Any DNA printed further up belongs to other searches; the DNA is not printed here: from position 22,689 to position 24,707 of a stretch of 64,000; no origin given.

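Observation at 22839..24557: In-frame fusion of the heme-pathway oxidase CgoX/HemY with a FeoA domain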

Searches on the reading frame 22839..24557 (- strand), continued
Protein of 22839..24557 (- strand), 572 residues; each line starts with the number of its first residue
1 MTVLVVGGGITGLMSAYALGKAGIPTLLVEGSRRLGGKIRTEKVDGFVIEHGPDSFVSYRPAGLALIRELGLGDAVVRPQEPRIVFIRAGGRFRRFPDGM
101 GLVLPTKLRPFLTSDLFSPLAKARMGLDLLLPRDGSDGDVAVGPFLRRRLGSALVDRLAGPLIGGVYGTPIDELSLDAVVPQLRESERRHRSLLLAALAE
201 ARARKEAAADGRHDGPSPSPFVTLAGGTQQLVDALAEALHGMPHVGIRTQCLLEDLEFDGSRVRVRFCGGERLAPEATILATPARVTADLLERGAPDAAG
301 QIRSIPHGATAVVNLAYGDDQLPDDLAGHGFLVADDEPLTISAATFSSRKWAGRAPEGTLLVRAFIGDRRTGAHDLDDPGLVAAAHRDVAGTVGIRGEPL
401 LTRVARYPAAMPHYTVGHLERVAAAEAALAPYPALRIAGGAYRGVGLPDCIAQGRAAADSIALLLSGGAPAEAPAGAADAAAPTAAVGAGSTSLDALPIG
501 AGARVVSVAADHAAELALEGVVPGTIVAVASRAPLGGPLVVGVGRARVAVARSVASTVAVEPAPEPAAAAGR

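Call 15: find_encoding_contigs(protein=P0017, flank=6000, max_places=2)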
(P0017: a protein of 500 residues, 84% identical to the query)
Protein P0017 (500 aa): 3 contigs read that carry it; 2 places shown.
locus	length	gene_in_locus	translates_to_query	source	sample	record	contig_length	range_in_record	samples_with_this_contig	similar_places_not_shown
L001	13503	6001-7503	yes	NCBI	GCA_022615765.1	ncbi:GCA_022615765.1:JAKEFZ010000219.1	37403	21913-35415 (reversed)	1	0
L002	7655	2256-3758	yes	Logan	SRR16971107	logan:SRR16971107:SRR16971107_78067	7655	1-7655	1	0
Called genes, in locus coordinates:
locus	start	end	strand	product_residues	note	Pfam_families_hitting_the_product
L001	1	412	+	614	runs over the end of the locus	PF01379:Porphobil_deam, PF03900:Porphobil_deamC (weak), PF02602:HEM4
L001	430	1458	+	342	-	PF00490:ALAD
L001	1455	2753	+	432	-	PF00202:Aminotran_3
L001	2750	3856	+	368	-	PF01208:URO-D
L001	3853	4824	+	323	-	PF00762:Ferrochelatase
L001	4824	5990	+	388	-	PF04055:Radical_SAM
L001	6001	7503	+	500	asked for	PF01593:Amino_oxidase, PF13450:NAD_binding_8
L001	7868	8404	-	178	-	PF13563:2_5_RNA_ligase2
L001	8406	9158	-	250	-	PF02361:CbiQ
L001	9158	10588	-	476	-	PF00004:AAA (faint), PF00005:ABC_tran, PF01078:Mg_chelatase (faint), PF02463:SMC_N (faint), PF05729:NACHT (faint), PF07728:AAA_5 (faint), PF13191:AAA_16 (faint), PF00005:ABC_tran, +5 more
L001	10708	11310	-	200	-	PF09819:ABC_cobalt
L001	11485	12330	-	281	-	PF02129:Peptidase_S15 (faint), PF12146:Hydrolase_4, PF00561:Abhydrolase_1, PF12697:Abhydrolase_6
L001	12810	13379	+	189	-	-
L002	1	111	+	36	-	?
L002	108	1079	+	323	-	PF00762:Ferrochelatase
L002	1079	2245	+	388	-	PF04055:Radical_SAM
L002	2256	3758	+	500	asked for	PF01593:Amino_oxidase, PF13450:NAD_binding_8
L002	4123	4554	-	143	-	PF13563:2_5_RNA_ligase2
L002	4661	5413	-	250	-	PF02361:CbiQ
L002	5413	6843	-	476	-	PF00004:AAA (faint), PF00005:ABC_tran, PF01078:Mg_chelatase (faint), PF02463:SMC_N (faint), PF05729:NACHT (faint), PF07728:AAA_5 (faint), PF13191:AAA_16 (faint), PF00005:ABC_tran, +5 more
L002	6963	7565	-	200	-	PF09819:ABC_cobalt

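Call 16: find_encoding_contigs(protein=P0044, flank=6000, max_places=2)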
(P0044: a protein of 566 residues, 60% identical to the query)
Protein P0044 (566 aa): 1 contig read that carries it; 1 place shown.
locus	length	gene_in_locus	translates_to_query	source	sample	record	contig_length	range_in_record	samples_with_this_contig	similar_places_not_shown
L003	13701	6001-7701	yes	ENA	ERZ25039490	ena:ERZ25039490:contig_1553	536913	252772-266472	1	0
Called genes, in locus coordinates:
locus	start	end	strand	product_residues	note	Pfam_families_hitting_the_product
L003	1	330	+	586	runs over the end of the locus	PF01379:Porphobil_deam, PF03900:Porphobil_deamC (weak), PF02602:HEM4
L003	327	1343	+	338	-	PF00490:ALAD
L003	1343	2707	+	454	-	PF00202:Aminotran_3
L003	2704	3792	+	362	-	PF01208:URO-D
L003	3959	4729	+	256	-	PF00762:Ferrochelatase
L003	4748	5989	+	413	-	-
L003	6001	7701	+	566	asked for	PF01266:DAO, PF01593:Amino_oxidase, PF13450:NAD_binding_8, PF04023:FeoA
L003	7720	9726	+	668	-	PF01926:MMR_HSR1, PF02421:FeoB_N, PF07670:Gate, PF07664:FeoB_C, PF07670:Gate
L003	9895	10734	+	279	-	PF12146:Hydrolase_4, PF00561:Abhydrolase_1, PF12697:Abhydrolase_6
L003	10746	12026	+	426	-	PF23493:CysS_C (weak)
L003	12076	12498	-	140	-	PF01475:FUR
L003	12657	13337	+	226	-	-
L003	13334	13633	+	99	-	-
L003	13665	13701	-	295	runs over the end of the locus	PF03239:FTR1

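Call 17: find_related_loci(query=window:22839-24557:-, collection=genome_contigs, flank=8000)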
Query window:22839-24557:- (572 aa) in genome_contigs; peptide patterns used: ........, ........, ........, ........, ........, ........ (x = any residue, [..] = any of these).
600 stretches matched a pattern (row limit reached: there are more); 2 encode a relative of the query (tblastn E <= 1e-3); 2 distinct loci.
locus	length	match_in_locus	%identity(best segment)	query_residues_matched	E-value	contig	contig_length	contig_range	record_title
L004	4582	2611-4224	74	1-523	0e+0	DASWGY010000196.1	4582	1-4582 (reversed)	MAG TPA_asm: Candidatus Limnocylindrales bacterium isolate SMAG_U2828 k141_2101551, whole genome shotgun sequence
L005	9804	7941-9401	73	1-466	0e+0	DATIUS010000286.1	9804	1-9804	MAG TPA_asm: Candidatus Sulfomarinibacteraceae bacterium isolate SMAG_U15987 k141_220768, whole genome shotgun sequence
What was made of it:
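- Tried and rejected: genome_contigs scan with the single protein (call 17).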

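Call 26: find_encoding_contigs(protein=P0060, flank=7000, max_places=1)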
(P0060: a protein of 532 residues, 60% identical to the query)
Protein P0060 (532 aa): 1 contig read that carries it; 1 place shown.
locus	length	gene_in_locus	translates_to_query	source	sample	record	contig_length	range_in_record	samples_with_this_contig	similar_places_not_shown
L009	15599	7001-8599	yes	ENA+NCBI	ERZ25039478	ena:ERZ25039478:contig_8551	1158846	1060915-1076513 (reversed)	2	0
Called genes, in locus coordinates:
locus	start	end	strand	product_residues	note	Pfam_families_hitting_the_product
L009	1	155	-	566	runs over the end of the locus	-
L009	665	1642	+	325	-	PF02602:HEM4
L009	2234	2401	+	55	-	PF00490:ALAD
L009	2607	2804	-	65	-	-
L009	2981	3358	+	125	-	PF00202:Aminotran_3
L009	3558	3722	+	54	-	-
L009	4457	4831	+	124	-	PF01208:URO-D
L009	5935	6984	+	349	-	PF04055:Radical_SAM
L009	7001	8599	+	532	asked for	PF01266:DAO (weak), PF01494:FAD_binding_3 (faint), PF01593:Amino_oxidase, PF07992:Pyr_redox_2 (faint), PF12831:FAD_oxidored (weak), PF13450:NAD_binding_8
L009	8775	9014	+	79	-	-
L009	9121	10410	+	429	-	PF22660:RS_preATP-grasp-like, PF02222:ATP-grasp, PF02786:CPSase_L_D2, PF17769:PurK_C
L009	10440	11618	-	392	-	-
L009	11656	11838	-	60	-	-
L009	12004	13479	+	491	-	PF00180:Iso_dh, PF18324:Isocitrate_DH_C_bact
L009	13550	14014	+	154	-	PF00731:AIRC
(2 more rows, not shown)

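Call 27: find_encoding_contigs(protein=P0104, flank=7000, max_places=1)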
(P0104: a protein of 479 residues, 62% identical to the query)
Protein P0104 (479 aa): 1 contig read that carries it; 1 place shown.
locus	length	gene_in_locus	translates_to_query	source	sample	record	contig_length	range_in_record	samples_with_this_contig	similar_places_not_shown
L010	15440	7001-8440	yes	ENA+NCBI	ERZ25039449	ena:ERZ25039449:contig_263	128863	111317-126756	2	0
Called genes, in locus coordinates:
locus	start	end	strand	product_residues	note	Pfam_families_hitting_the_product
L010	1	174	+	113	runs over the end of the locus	-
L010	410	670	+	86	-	-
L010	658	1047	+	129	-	PF02452:PemK_toxin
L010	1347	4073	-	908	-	PF10101:DUF2339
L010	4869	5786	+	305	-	PF00762:Ferrochelatase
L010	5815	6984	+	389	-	PF04055:Radical_SAM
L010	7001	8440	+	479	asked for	PF00890:FAD_binding_2 (weak), PF01266:DAO (weak), PF01494:FAD_binding_3 (faint), PF01593:Amino_oxidase, PF12831:FAD_oxidored, PF13450:NAD_binding_8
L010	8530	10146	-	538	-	-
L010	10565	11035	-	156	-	PF13361:UvrD_C, PF00570:HRDC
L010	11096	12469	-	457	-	PF00580:UvrD-helicase, PF13245:AAA_19, PF13361:UvrD_C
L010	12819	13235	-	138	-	PF01850:PIN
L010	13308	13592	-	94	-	PF12651:RHH_3 (weak)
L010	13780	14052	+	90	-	PF04365:BrnT_toxin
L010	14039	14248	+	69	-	-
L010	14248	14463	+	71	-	PF15919:HicB_lk_antitox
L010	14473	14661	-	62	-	PF15738:YafQ_toxin (weak)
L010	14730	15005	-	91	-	PF02604:PhdYeFM_antitox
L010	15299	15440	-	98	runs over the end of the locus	-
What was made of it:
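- Link to FeoB, domain absent: L001/L002 and L010 have neither the domain nor feoB (calls 15, 27).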

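Call 28: find_encoding_contigs(protein=P0062, flank=7000, max_places=1)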
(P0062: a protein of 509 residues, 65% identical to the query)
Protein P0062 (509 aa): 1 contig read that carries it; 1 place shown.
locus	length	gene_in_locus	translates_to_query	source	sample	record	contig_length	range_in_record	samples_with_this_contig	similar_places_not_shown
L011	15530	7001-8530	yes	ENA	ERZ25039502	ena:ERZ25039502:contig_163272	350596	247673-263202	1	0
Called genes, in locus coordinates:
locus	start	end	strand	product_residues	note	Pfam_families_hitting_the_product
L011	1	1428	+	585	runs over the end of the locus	PF01379:Porphobil_deam, PF03900:Porphobil_deamC (weak), PF02602:HEM4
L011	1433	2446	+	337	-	PF00490:ALAD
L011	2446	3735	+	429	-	PF00202:Aminotran_3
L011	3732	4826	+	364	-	PF01208:URO-D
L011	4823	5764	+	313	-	PF00762:Ferrochelatase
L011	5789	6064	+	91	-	-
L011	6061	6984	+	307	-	PF04055:Radical_SAM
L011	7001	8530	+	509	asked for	PF01134:GIDA (faint), PF01266:DAO (weak), PF01593:Amino_oxidase, PF07992:Pyr_redox_2 (faint), PF12831:FAD_oxidored (weak), PF13450:NAD_binding_8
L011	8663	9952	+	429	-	PF22660:RS_preATP-grasp-like, PF02222:ATP-grasp, PF17769:PurK_C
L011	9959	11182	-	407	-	-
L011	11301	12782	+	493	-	PF00180:Iso_dh, PF18324:Isocitrate_DH_C_bact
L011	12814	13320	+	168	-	PF00731:AIRC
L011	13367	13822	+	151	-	-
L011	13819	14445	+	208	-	PF14803:Zn_ribbon_Nudix, PF00293:NUDIX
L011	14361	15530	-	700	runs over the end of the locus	PF00171:Aldedh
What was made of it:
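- The module is lost as a unit in many lineages without replacement at this locus (calls 15, 27, 28).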

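Call 40: find_related_loci(query=A1, collection=metagenome_contigs, flank=4000)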
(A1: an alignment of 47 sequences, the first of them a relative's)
Query A1 (572 aa) in metagenome_contigs; peptide patterns used: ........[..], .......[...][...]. (x = any residue, [..] = any of these).
600 stretches matched a pattern (row limit reached: there are more); 361 encode a relative of the query (tblastn E <= 1e-3); the best 80 are kept; 80 distinct loci.
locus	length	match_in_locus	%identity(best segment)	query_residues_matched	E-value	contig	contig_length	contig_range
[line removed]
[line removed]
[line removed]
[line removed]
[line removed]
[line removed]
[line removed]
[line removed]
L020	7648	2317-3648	46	3-455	4e-111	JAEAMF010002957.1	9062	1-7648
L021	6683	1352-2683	46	3-455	4e-109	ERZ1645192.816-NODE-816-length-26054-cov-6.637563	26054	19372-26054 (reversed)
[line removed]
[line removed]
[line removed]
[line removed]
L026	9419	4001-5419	41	3-467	3e-95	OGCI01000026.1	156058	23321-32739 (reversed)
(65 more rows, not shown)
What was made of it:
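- Tried and rejected: metagenome_contigs scan with the fused alignment (call 40).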

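Call 52: predict_structure(alignment_id=A1)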
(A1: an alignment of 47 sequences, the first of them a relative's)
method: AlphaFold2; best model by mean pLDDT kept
length: 572 residues; sequences in the alignment: 47
mean_pLDDT: 84.3   pTM: 0.75
mean pLDDT of the five models: 84.3, 83.5, 81.7, 81.0, 80.3
residues with pLDDT >= 90: 257; 70-90: 249; 50-70: 28; < 50: 38
segments of 3 or more residues with pLDDT < 50: 55-59, 213-217, 469-488, 566-572
pLDDT, mean of each block of 10 residues (from residue 1): 92 96 97 85 92 56 82 86 82 79 74 85 87 82 89 83 71 85 82 84 76 51 85 95 97 93 92 96 92 95 88 95 89 88 89 90 88 89 96 94 89 86 92 87 67 92 78 31 41 93 93 88 94 88 92 95 59 30
secondary structure, 60 per line:
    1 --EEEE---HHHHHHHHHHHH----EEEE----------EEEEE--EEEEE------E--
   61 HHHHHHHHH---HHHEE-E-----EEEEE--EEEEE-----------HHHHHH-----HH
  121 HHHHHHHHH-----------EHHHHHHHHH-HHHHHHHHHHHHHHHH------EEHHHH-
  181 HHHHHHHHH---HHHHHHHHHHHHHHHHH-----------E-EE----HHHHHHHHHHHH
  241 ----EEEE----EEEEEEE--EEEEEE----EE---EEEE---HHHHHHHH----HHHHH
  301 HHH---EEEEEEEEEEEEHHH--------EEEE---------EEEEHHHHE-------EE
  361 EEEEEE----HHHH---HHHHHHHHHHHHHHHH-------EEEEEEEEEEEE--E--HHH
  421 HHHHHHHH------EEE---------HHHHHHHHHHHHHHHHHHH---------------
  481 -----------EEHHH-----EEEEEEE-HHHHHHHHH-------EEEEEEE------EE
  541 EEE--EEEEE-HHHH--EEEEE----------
elements in order: E3-6 H10-21 E26-29 E40-44 E47-51 H61-69 E85-89 E92-96 H108-113 H119-129 H142-150 H152-167 H176-179 H181-189 H193-209 H229-240 E245-248 E253-259 E262-267 E277-280 H284-291 H296-303 E307-318 E330-333 E343-346 H347-350 E359-366 H371-374 H378-393 E401-412 H418-428 E435-437 H447-465 E502-508 H510-518 E526-532 E539-543 E546-550 H552-555 E558-562
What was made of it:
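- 23088..23162 (-): Flexible Ala/Gly/Pro-rich linker (residues 466-490). pLDDT is 31-41 for residues 469-488 (call 52).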

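Call 55: find_encoding_contigs(protein=P0042, flank=6000, max_places=1)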
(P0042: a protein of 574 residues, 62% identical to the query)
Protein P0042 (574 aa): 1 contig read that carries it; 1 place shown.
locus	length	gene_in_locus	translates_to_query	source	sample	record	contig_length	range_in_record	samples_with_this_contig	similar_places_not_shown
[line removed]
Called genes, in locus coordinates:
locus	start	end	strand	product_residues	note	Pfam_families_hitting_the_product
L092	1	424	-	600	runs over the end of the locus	PF01379:Porphobil_deam, PF03900:Porphobil_deamC, PF02602:HEM4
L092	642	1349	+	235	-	PF00376:MerR (weak), PF12728:HTH_17 (weak), PF13411:MerR_1 (weak)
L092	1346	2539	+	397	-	PF05201:GlutR_N, PF01488:Shikimate_DH, PF00745:GlutR_dimer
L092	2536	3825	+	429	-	PF00202:Aminotran_3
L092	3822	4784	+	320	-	-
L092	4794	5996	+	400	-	PF04055:Radical_SAM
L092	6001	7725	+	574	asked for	PF01266:DAO (weak), PF01593:Amino_oxidase, PF07992:Pyr_redox_2 (faint), PF12831:FAD_oxidored (weak), PF13450:NAD_binding_8, PF04023:FeoA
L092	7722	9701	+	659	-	PF01926:MMR_HSR1, PF02421:FeoB_N, PF07670:Gate, PF07664:FeoB_C (weak), PF07670:Gate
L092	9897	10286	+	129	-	-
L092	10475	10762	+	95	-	-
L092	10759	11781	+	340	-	PF26549:Tricorn_N, PF26550:Tricorn_2nd (weak), PF07676:PD40 (faint), PF26549:Tricorn_N (weak)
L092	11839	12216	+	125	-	-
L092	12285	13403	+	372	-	PF25852:DUF6242_C (faint)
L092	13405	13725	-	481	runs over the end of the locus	PF00171:Aldedh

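Call 56: find_encoding_contigs(protein=P0049, flank=5000, max_places=1)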
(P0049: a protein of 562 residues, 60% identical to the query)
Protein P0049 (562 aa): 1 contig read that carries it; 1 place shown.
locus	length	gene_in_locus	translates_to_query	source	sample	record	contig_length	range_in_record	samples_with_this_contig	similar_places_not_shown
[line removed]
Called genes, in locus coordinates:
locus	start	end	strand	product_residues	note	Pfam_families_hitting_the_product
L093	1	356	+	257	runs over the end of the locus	PF00376:MerR (weak), PF12728:HTH_17, PF13411:MerR_1 (weak)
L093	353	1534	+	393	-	PF05201:GlutR_N, PF01488:Shikimate_DH, PF00745:GlutR_dimer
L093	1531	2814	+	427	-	PF00202:Aminotran_3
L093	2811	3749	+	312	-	PF00762:Ferrochelatase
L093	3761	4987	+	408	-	PF04055:Radical_SAM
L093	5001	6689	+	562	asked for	PF01266:DAO (weak), PF01593:Amino_oxidase, PF12831:FAD_oxidored (weak), PF13450:NAD_binding_8, PF04023:FeoA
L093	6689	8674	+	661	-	PF01926:MMR_HSR1, PF02421:FeoB_N, PF07670:Gate, PF07664:FeoB_C, PF07670:Gate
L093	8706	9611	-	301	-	PF00296:Bac_luciferase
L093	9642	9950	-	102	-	PF00355:Rieske, PF13806:Rieske_2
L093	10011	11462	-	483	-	PF00171:Aldedh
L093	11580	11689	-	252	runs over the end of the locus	PF02361:CbiQ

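Call 57: find_encoding_contigs(protein=P0031, flank=5000, max_places=1)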
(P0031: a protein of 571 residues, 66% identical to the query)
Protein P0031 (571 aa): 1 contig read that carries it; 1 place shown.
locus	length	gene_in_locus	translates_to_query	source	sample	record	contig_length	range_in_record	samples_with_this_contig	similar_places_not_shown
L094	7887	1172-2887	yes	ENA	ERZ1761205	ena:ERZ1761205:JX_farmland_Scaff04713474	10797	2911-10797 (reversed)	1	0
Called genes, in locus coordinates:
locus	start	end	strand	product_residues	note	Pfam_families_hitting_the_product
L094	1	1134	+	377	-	?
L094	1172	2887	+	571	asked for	PF01266:DAO (weak), PF01593:Amino_oxidase, PF07992:Pyr_redox_2 (faint), PF13450:NAD_binding_8, PF04023:FeoA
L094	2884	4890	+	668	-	PF01926:MMR_HSR1, PF02421:FeoB_N, PF07670:Gate, PF07664:FeoB_C (weak), PF07670:Gate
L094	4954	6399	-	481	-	PF00171:Aldedh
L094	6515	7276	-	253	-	PF02361:CbiQ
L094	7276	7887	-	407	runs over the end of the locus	PF00005:ABC_tran, PF02463:SMC_N (faint), PF13304:AAA_21 (faint), PF00005:ABC_tran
